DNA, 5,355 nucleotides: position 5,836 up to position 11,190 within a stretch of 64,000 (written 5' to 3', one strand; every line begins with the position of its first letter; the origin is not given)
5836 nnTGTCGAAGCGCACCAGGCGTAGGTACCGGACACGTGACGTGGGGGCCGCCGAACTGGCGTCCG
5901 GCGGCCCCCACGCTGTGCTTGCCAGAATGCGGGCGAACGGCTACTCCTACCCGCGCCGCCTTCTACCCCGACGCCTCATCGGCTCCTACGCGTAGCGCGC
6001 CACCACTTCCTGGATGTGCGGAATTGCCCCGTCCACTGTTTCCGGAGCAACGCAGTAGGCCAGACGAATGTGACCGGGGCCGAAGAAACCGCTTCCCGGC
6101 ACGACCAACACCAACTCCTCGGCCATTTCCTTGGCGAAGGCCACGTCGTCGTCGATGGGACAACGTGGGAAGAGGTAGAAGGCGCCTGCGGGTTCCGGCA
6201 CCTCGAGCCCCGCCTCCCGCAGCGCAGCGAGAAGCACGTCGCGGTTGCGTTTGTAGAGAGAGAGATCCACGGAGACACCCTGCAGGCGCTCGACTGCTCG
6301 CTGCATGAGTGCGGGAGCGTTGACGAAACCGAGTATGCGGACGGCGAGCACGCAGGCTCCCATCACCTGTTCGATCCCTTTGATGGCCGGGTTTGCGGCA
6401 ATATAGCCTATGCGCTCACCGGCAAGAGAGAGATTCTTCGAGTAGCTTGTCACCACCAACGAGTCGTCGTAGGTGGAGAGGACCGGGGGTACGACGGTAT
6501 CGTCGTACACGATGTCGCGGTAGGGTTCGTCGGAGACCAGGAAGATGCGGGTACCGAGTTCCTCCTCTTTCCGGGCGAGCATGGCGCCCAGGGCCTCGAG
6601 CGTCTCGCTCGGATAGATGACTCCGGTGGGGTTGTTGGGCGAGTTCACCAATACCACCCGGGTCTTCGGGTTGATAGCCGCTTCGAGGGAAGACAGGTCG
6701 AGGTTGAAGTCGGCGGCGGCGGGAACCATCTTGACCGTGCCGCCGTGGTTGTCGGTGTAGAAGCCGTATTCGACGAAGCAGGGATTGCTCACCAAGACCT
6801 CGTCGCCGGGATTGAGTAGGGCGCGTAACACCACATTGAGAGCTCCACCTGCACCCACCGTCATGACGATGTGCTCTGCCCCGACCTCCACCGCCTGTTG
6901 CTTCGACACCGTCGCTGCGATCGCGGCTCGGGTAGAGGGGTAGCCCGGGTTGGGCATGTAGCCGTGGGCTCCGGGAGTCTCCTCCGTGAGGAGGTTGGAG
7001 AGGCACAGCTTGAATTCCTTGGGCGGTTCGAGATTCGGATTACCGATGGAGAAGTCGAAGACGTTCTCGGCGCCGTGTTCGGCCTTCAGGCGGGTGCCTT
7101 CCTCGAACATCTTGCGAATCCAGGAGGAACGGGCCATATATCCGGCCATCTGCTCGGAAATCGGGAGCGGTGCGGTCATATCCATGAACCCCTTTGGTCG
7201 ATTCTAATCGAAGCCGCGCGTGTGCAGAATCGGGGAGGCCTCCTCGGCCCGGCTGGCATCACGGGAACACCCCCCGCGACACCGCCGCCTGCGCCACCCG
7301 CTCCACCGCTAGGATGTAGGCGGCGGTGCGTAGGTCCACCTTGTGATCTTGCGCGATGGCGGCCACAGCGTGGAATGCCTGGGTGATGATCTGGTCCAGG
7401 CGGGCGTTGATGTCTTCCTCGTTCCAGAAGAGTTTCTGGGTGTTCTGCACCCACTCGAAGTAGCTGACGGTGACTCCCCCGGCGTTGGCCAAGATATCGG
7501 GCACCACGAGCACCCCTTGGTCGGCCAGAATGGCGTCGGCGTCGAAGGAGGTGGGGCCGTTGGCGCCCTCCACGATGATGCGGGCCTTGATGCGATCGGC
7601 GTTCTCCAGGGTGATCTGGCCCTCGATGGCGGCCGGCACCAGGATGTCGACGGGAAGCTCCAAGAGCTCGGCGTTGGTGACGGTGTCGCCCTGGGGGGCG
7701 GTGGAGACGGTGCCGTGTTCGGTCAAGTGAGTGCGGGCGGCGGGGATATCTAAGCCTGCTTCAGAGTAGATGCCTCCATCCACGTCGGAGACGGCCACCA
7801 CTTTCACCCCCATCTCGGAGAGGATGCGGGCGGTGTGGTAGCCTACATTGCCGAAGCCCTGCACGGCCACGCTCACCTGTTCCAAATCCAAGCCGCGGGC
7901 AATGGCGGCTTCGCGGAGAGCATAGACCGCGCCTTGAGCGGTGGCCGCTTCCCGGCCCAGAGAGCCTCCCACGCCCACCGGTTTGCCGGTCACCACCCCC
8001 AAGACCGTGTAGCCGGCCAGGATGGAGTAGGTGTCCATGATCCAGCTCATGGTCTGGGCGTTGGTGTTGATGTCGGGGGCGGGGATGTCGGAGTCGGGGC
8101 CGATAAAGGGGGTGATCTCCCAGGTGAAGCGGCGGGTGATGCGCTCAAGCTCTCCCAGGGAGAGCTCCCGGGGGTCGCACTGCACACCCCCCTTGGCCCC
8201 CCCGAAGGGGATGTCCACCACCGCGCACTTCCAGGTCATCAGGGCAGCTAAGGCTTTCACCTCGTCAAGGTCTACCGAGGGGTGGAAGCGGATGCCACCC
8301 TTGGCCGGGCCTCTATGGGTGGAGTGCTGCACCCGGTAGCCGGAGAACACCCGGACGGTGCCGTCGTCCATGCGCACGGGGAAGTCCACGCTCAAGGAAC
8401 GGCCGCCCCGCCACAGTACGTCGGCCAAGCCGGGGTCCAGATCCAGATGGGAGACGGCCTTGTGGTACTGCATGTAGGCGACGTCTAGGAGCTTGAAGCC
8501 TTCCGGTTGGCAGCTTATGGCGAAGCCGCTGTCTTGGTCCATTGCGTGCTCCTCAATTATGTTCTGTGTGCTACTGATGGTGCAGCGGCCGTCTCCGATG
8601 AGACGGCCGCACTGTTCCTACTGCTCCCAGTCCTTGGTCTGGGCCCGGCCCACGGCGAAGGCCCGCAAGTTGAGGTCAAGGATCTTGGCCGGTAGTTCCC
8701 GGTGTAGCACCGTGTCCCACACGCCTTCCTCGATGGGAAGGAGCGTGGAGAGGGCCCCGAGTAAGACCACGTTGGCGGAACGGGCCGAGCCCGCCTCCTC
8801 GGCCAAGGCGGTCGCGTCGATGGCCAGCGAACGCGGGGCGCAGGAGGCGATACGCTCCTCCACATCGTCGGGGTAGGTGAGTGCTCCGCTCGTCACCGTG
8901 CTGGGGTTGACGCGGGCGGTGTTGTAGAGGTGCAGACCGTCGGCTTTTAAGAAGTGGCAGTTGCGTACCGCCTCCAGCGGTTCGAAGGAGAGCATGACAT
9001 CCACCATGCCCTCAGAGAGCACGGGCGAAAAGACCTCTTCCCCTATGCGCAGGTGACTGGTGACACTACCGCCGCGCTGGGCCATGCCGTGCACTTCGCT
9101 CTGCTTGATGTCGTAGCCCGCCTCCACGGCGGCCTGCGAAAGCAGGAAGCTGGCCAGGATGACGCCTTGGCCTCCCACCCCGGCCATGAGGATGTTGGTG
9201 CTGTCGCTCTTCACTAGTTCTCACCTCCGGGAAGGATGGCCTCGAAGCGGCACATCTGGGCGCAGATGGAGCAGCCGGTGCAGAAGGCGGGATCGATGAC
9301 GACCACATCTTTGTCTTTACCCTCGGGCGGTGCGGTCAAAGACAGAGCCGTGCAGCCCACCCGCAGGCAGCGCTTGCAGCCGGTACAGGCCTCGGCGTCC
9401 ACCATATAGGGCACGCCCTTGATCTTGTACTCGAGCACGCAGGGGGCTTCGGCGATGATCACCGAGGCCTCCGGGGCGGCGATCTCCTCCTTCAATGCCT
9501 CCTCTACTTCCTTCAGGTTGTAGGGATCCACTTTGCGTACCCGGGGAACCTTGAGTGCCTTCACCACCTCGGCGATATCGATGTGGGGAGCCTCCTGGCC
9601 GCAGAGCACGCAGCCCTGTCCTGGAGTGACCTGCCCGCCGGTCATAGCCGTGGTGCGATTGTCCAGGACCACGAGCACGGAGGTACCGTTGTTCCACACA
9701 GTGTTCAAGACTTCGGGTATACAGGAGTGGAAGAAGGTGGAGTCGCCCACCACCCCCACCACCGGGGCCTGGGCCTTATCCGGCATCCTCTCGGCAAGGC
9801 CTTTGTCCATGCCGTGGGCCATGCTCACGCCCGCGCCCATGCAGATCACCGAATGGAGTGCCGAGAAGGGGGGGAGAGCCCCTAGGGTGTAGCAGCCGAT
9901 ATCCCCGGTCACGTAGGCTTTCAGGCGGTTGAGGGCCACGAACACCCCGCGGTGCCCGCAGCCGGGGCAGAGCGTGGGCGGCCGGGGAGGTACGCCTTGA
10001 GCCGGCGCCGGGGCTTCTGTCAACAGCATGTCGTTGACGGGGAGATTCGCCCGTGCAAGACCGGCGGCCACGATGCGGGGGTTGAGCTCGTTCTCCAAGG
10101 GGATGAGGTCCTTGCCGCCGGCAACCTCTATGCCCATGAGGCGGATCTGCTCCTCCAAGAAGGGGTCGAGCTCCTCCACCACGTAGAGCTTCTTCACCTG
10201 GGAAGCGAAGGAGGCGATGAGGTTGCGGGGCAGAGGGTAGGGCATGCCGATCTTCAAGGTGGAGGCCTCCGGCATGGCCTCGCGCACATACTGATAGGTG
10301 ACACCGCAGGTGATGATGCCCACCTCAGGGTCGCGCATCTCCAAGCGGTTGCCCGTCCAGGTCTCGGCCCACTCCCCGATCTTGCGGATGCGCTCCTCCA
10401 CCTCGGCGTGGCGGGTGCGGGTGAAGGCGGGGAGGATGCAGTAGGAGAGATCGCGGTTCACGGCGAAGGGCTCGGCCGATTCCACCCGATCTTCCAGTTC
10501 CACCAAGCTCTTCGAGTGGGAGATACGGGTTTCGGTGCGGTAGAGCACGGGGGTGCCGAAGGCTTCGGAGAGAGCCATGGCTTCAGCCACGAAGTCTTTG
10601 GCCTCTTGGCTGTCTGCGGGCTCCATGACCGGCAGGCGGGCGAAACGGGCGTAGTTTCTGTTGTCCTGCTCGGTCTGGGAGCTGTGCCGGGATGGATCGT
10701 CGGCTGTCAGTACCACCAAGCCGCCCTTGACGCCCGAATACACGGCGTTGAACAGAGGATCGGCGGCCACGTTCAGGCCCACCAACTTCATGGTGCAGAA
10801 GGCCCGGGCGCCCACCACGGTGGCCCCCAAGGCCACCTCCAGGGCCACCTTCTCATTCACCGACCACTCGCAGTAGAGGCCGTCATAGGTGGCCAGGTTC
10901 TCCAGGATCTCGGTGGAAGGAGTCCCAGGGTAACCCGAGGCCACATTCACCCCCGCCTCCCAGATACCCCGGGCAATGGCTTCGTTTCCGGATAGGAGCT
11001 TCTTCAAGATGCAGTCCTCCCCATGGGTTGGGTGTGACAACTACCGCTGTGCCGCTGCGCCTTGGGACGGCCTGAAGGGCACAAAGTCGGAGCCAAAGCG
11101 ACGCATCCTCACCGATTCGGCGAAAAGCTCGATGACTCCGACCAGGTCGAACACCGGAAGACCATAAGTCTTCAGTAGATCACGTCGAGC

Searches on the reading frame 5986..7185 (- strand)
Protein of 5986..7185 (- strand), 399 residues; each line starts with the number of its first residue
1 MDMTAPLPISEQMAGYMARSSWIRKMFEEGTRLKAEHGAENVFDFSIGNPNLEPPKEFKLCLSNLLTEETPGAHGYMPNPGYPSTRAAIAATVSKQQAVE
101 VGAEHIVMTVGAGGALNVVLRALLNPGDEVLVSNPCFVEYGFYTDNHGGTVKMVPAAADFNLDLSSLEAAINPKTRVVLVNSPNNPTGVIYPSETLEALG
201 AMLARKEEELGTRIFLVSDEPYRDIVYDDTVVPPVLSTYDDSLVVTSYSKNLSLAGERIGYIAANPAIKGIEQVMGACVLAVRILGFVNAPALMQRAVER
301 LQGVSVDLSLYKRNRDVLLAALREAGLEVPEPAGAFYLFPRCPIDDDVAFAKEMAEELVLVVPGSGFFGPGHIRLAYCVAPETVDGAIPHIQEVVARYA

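Call 8: search_protein_families(library=pfam, proteins=[window:5986-7185:-], max_evalue=0.001)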
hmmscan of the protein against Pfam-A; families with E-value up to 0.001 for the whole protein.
window:5986-7185:- (399 aa): 5 families
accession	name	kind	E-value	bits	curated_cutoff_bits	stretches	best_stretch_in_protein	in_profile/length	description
PF00155.27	Aminotran_1_2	-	3.3e-55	188.2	19.7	1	41-390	2-360/361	Aminotransferase class I and II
PF00266.25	Aminotran_5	-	2.2e-09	37.2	21.5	1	102-197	59-162/371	Aminotransferase class-V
PF01053.26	Cys_Met_Meta_PP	-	1.4e-06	27.6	27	1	97-188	62-151/381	Cys/Met metabolism PLP-dependent enzyme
PF01212.27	Beta_elim_lyase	-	2.3e-05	24.3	27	1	100-205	44-160/288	Beta-eliminating lyase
PF01041.23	DegT_DnrJ_EryC1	-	5.2e-05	23.1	19.8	1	101-179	37-117/360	DegT/DnrJ/EryC1/StrS aminotransferase family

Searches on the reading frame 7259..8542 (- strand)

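Call 8: search_protein_families(library=pfam, proteins=[window:7259-8542:-], max_evalue=0.001)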
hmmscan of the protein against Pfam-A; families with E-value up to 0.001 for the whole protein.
window:7259-8542:- (427 aa): 3 families
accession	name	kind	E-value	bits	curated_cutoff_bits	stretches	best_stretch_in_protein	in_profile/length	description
PF00208.27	ELFV_dehydrog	-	1.2e-80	271.2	23.4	1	192-424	1-241/241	Glutamate/Leucine/Phenylalanine/Valine dehydrogenase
PF02812.23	ELFV_dehydrog_N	-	3.3e-59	198.7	25.3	1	48-173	3-128/129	Glu/Leu/Phe/Val dehydrogenase, dimerisation domain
PF02826.25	2-Hacid_dh_C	-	0.00019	21.3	25.1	1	213-253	27-67/178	D-isomer specific 2-hydroxyacid dehydrogenase, NAD binding domain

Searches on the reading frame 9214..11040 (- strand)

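Call 8: search_protein_families(library=pfam, proteins=[window:9214-11040:-], max_evalue=0.001)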
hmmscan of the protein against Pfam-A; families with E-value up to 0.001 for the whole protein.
window:9214-11040:- (608 aa): 7 families
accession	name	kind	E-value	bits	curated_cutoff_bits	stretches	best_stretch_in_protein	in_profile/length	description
PF02775.26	TPP_enzyme_C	-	3.7e-20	72.7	21.9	1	380-529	1-150/151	Thiamine pyrophosphate enzyme, C-terminal TPP binding domain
PF01855.24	POR_N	-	1.5e-12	48.2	27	1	25-186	2-171/231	Pyruvate flavodoxin/ferredoxin oxidoreductase, thiamine diP-bdg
PF02776.23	TPP_enzyme_N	-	8.3e-06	26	26.8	1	18-124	3-109/119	Thiamine pyrophosphate enzyme, N-terminal TPP binding domain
PF12838.12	Fer4_7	-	2.8e-05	24.9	27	1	552-601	2-52/52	4Fe-4S dicluster domain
PF00037.32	Fer4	-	9.9e-05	22.4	21.1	1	580-602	1-23/24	4Fe-4S binding domain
PF13237.11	Fer4_10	-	0.00018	21.8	25.5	1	547-597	4-52/53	4Fe-4S dicluster domain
PF14697.11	Fer4_21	-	0.00035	21.1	35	1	547-600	3-55/59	4Fe-4S dicluster domain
